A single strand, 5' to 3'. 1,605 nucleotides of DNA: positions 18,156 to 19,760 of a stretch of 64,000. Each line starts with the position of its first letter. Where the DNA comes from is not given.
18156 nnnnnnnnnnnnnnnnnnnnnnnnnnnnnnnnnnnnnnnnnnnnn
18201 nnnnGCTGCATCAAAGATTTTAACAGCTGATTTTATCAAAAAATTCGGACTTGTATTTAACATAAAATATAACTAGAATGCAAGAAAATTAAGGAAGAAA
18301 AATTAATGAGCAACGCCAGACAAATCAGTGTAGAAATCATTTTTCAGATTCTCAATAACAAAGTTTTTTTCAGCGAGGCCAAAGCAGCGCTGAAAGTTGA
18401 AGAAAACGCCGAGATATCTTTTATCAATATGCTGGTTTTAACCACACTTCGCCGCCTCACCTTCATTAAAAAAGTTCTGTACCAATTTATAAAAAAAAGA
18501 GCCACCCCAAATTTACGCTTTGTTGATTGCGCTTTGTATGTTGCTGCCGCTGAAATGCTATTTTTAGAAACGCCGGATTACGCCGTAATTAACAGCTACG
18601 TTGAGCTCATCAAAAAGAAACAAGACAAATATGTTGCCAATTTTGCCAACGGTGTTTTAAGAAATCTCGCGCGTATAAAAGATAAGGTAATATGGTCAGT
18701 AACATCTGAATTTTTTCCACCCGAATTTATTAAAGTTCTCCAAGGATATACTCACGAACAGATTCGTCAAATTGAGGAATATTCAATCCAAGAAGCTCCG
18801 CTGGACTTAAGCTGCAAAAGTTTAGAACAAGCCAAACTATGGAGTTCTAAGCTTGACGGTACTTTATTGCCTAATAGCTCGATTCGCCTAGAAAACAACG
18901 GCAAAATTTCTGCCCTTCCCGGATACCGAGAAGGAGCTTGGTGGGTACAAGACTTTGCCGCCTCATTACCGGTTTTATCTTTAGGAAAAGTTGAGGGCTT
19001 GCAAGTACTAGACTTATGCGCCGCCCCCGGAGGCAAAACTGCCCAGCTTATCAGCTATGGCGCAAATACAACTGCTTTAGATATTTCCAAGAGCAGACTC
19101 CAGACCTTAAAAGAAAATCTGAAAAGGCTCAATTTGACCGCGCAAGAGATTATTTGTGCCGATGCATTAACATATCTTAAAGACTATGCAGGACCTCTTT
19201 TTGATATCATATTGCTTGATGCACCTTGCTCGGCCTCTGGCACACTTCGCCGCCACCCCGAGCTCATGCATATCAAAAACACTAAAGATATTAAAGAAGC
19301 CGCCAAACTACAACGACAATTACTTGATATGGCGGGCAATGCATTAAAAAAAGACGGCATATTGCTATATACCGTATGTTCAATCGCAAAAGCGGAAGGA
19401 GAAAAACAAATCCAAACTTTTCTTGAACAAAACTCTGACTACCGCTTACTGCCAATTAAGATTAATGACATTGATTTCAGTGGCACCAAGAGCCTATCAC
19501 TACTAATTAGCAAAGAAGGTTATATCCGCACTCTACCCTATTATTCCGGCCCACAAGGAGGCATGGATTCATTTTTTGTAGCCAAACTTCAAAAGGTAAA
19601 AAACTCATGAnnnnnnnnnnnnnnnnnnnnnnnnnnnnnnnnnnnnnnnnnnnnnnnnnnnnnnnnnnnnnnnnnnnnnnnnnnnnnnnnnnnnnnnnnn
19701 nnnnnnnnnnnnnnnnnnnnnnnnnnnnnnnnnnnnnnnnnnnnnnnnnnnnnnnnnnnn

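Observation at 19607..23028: Three-gene cluster after rsmB encoding apparent pseudoenzymes (PanE-like without GxGxxG, MraY/WecA-like without GDxGS) plus a TPR-like protein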

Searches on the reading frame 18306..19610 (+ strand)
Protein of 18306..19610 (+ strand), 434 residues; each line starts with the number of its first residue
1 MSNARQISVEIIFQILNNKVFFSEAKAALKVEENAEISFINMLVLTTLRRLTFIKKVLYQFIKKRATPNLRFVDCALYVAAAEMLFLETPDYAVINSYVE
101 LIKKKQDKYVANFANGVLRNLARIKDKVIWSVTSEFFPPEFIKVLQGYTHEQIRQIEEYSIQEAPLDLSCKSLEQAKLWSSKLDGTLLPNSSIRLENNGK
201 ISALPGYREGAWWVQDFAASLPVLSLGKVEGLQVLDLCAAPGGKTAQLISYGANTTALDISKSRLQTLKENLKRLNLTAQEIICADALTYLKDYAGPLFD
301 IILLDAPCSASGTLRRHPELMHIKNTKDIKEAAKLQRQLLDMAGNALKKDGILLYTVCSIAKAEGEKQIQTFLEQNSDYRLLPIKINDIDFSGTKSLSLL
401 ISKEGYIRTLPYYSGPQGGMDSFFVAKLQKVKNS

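Call 3: search_protein_families(library=pfam, proteins=[window:18306-19610:+], max_evalue=1)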
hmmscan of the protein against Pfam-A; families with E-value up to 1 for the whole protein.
window:18306-19610:+ (434 aa): 9 families
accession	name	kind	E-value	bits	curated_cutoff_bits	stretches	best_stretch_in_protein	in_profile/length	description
PF01189.24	Methyltr_RsmB-F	-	2.7e-50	171.2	27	1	227-429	5-199/199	16S rRNA methyltransferase RsmB/F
PF01029.23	NusB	-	2.4e-19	70.5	23.1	1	3-123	2-133/133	NusB family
PF13847.12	Methyltransf_31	-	2.1e-07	31.2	27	1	230-364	3-114/145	Methyltransferase domain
PF03602.21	Cons_hypoth95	-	6.8e-07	29.6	24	1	229-317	40-132/182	Conserved hypothetical protein 95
PF13649.12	Methyltransf_25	-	2e-05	25.6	27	1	234-304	1-70/97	Methyltransferase domain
PF01728.25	FtsJ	-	2.2e-05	24.9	24.1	1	230-359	21-141/181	FtsJ-like methyltransferase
PF08241.18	Methyltransf_11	-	0.0012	19.9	21.2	1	235-303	1-65/95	Methyltransferase domain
PF09445.16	Methyltransf_15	-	0.0025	17.9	22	1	234-307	4-80/165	RNA cap guanine-N2 methyltransferase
PF05175.20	MTS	-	0.19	11.8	23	0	217-308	18-108/170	Methyltransferase small domain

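Call 4: search_protein_families(library=ncbifam, proteins=[window:18306-19610:+], max_evalue=1)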
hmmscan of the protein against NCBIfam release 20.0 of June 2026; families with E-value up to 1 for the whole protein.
window:18306-19610:+ (434 aa): 25 families
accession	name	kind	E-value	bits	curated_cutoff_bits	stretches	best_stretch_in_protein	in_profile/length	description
NF008149.0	PRK10901.1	equivalog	3.1e-80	270.3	375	1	3-431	10-433/434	16S rRNA (cytosine(967)-C(5))-methyltransferase RsmB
NF011494.0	PRK14902.1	equivalog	2.2e-68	231.1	319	1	2-431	3-443/444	16S rRNA (cytosine(967)-C(5))-methyltransferase RsmB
TIGR00563.1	rsmB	equivalog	2.7e-62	211.3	269.05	1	5-430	1-435/437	16S rRNA (cytosine(967)-C(5))-methyltransferase RsmB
NF011493.0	PRK14901.1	equivalog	4e-60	203.9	540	1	2-430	3-445/447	16S rRNA (cytosine(967)-C(5))-methyltransferase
NF011495.0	PRK14903.1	equivalog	7.8e-46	156.8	503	1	4-384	5-393/431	16S rRNA (cytosine(967)-C(5))-methyltransferase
TIGR00446.1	nop2p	subfamily_domain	2.6e-45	154.7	210.45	1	196-430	37-264/264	NOL1/NOP2/sun family putative RNA methylase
NF008898.0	PRK11933.1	equivalog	1.3e-30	106.3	588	1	209-432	94-312/480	16S rRNA (cytosine(1407)-C(5))-methyltransferase RsmF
NF041567.1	mtaseRsmF_Thermus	equivalog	2e-26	92.6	690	1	195-385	57-248/443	16S rRNA (cytosine(1407)-C(5))-methyltransferase RsmF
NF040814.1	tRNA_cyt_mtase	equivalog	1e-22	80.6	550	1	200-386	75-261/305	tRNA (cytosine(49)-C(5))-methyltransferase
TIGR01951.1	nusB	equivalog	2.2e-13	50.6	88.35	1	2-123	3-129/131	transcription antitermination factor NusB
NF041820.1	daptide_MTase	equivalog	8.6e-06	25.4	175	1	231-280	38-86/243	daptide-type RiPP biosynthesis methyltransferase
TIGR00095.1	TIGR00095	equivalog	1.8e-05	24.5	117.5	1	228-312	50-138/194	16S rRNA (guanine(966)-N(2))-methyltransferase RsmD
NF008157.0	PRK10909.1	equivalog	6.9e-05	22.7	302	1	233-308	56-131/199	16S rRNA (guanine(966)-N(2))-methyltransferase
TIGR03534.1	RF_mod_PrmC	equivalog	0.00022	20.8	199.1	1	229-303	87-161/253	peptide chain release factor N(5)-glutamine methyltransferase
NF053718.1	23SC1962Mtase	equivalog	0.0005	18.9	575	1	226-312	206-294/383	23S rRNA (cytosine(1962)-C(5))-methyltransferase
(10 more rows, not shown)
